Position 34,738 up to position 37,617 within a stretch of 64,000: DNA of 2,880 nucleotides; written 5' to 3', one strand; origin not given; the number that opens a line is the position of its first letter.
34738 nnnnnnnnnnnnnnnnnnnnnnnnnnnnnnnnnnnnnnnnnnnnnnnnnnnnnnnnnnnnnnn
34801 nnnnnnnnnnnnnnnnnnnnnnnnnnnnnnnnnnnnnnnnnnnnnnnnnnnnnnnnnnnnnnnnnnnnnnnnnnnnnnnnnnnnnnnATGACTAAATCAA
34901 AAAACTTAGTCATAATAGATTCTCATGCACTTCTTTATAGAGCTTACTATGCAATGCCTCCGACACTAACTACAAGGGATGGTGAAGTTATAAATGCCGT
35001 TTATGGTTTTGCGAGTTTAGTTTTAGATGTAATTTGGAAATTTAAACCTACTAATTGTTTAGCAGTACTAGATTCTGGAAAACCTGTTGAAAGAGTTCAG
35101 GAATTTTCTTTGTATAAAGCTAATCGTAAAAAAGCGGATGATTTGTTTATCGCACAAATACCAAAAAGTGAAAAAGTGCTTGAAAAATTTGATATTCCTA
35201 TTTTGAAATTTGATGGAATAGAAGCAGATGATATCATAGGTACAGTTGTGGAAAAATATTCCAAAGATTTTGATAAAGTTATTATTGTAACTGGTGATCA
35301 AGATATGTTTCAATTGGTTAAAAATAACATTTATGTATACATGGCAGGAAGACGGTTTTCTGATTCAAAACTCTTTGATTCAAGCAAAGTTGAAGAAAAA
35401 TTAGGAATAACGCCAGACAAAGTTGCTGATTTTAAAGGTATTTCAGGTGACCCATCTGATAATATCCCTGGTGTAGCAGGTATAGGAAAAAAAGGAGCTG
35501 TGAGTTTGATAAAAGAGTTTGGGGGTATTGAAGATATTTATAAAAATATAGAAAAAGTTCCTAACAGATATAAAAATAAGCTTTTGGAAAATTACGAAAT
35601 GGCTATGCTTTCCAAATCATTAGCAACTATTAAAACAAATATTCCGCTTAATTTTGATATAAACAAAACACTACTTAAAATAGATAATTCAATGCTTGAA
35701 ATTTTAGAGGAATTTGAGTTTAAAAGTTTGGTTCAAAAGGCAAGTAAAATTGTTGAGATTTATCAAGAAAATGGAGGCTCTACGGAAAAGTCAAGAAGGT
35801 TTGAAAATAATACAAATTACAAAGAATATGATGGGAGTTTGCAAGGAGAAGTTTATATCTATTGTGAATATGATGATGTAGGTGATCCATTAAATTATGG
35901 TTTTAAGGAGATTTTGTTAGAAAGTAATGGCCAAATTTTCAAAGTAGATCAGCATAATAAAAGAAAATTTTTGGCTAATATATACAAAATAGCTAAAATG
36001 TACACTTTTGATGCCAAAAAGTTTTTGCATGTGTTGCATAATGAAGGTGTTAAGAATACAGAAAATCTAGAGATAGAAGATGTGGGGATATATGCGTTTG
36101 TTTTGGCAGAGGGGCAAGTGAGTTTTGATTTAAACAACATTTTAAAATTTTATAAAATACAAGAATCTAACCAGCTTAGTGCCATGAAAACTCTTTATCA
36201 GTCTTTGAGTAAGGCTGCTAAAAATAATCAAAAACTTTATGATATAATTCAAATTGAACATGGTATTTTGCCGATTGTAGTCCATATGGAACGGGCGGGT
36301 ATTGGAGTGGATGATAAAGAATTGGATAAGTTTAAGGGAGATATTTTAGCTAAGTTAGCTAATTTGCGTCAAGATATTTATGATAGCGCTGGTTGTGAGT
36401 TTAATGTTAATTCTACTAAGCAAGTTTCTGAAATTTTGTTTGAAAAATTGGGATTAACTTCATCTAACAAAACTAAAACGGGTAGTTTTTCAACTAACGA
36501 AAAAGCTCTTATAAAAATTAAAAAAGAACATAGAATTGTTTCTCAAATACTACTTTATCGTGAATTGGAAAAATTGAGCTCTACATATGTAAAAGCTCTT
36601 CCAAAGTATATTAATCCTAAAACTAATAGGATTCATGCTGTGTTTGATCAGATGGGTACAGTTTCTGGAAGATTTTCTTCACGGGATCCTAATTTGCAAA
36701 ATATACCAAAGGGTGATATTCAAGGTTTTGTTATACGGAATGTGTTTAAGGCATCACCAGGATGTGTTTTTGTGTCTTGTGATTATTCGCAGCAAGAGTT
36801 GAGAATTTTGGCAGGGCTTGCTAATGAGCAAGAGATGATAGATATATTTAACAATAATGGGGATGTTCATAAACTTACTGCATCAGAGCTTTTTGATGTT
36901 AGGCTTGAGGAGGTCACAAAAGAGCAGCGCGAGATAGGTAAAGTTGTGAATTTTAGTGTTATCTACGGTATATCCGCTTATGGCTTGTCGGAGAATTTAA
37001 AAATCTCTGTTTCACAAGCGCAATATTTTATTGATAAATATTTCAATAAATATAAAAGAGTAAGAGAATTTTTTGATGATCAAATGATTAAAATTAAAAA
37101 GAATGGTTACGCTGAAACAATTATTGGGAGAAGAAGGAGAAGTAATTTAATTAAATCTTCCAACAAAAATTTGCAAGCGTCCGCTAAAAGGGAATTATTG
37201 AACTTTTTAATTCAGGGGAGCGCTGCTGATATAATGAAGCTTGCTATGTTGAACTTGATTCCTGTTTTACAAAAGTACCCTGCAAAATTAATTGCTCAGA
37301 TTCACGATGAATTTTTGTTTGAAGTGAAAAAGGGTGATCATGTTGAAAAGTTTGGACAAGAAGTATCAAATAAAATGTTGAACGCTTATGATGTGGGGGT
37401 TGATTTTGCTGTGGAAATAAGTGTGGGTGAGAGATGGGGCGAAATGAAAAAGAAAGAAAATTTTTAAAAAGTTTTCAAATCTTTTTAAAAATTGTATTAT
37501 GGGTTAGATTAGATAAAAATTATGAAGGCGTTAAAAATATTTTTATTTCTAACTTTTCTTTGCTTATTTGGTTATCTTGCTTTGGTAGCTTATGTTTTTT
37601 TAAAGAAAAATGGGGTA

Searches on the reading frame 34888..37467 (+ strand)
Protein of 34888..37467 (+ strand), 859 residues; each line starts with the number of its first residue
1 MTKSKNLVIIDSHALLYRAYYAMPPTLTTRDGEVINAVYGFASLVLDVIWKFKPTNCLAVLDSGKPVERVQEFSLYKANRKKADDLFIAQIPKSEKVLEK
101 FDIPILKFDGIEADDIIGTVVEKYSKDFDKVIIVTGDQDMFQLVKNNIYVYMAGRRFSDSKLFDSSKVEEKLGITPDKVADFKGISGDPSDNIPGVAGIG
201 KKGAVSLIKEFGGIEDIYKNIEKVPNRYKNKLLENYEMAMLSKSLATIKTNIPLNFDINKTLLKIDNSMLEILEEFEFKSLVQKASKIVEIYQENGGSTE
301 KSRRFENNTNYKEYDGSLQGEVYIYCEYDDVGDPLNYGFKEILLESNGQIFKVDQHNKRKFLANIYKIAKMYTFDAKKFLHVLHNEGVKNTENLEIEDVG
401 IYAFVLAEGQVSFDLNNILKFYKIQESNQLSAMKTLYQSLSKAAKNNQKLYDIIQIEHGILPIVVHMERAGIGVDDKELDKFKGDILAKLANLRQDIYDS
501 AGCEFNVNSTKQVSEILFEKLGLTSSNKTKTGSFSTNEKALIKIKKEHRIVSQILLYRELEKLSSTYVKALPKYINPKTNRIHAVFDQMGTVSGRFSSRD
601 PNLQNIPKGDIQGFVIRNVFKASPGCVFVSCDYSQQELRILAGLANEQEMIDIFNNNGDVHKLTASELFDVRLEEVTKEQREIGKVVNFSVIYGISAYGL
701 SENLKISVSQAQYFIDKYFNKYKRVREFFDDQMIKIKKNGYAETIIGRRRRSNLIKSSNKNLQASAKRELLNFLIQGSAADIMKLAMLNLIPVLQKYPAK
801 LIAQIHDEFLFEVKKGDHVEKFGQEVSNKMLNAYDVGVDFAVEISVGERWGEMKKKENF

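Call 8: search_protein_families(library=pfam, proteins=[window:34888-37467:+], max_evalue=0.001)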
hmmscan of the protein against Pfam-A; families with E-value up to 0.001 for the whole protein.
window:34888-37467:+ (859 aa): 3 families
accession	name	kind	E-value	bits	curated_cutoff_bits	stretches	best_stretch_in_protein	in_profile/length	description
PF00476.26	DNA_pol_A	-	6.4e-132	440.5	34.3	1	477-852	2-381/381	DNA polymerase family A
PF02739.22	5_3_exonuc_N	-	1.4e-46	158.6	34.3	1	7-173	2-164/164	5'-3' exonuclease, N-terminal resolvase-like domain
PF01367.25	5_3_exonuc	-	4e-29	101.4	40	1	174-262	1-90/97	5'-3' exonuclease, C-terminal SAM fold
